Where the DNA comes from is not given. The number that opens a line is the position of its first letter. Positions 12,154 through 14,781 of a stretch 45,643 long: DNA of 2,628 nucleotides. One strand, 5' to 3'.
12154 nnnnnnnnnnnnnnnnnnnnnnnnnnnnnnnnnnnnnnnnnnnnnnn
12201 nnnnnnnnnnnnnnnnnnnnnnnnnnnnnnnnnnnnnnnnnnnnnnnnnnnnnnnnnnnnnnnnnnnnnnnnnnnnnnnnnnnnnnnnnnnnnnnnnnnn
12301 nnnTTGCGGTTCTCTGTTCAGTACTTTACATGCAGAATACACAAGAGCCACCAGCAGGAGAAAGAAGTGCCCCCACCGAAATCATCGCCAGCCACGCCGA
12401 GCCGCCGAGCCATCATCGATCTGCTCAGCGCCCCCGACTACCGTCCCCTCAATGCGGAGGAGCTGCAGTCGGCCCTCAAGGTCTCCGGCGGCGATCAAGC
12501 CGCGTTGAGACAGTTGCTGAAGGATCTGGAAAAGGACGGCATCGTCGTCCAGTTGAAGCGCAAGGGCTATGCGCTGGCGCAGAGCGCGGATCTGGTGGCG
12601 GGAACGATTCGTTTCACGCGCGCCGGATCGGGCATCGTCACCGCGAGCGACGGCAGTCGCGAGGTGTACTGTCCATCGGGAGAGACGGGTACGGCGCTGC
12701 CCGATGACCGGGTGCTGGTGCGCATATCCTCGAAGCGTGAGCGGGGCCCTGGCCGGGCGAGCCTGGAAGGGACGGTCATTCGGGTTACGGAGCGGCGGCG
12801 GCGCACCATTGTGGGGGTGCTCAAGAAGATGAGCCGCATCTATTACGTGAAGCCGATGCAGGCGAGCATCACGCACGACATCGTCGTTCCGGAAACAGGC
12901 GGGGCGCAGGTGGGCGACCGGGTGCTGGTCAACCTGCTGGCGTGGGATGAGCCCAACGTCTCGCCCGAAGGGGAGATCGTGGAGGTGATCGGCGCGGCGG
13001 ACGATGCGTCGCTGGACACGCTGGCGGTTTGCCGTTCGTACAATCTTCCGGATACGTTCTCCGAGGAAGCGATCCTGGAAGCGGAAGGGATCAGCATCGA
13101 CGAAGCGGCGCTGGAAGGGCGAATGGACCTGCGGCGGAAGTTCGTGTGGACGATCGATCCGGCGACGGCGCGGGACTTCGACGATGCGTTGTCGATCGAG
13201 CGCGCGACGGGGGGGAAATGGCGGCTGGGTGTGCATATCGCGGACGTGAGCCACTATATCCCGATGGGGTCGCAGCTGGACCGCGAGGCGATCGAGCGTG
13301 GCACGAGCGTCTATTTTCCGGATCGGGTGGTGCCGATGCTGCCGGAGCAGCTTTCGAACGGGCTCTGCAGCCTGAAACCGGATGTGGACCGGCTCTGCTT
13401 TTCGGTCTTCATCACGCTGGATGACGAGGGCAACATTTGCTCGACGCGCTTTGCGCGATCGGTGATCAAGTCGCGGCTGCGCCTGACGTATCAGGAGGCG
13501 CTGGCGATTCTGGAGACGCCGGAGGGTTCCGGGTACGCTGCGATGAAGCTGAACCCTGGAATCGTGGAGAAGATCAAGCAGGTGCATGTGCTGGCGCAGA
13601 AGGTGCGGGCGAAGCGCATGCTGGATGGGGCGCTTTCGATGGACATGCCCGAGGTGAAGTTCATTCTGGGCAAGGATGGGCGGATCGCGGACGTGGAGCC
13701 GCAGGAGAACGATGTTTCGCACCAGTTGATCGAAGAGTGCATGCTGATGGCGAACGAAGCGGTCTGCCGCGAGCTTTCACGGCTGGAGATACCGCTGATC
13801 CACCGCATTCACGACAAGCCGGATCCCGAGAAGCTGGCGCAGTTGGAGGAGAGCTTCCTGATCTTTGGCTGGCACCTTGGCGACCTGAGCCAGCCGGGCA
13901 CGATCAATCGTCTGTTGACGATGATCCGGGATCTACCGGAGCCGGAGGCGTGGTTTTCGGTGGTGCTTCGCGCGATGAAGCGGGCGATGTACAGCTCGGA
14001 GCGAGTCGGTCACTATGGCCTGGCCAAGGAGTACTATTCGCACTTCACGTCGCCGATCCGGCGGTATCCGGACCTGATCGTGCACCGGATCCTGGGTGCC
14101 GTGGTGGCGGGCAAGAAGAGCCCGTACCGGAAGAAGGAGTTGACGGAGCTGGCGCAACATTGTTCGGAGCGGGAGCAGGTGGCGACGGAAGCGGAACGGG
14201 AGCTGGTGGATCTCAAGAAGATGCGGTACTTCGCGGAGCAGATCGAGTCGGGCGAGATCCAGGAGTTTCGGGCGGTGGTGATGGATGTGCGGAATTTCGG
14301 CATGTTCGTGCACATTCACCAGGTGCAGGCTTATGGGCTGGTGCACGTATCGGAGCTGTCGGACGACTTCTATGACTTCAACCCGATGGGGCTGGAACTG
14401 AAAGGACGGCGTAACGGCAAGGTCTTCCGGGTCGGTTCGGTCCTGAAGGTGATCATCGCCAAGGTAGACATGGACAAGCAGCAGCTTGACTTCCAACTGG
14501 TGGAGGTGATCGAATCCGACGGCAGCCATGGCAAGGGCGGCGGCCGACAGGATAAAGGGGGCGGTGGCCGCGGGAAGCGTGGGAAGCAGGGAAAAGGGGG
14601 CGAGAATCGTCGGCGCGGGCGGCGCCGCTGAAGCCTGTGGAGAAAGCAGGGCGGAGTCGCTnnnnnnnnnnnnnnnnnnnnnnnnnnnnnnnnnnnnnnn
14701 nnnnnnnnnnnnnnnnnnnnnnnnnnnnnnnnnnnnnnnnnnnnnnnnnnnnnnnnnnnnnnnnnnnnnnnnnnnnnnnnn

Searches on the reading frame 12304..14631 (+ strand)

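Call 66: search_protein_families(library=pfam, proteins=[window:12304-14631:+], max_evalue=0.00001)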
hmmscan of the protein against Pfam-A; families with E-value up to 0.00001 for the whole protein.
window:12304-14631:+ (775 aa): 4 families
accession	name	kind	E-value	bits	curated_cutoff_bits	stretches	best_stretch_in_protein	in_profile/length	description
PF00773.25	RNB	-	9.9e-110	367.3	29.3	1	273-601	1-324/326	RNB domain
PF17876.7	CSD2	-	2.3e-19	69.7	26.2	1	181-253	1-74/74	Cold shock domain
PF00575.29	S1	-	2.1e-10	41.2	22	1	654-730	7-71/74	S1 RNA binding domain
PF08206.17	OB_RNB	-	5.7e-07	29.6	24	0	100-150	1-51/58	Ribonuclease B OB domain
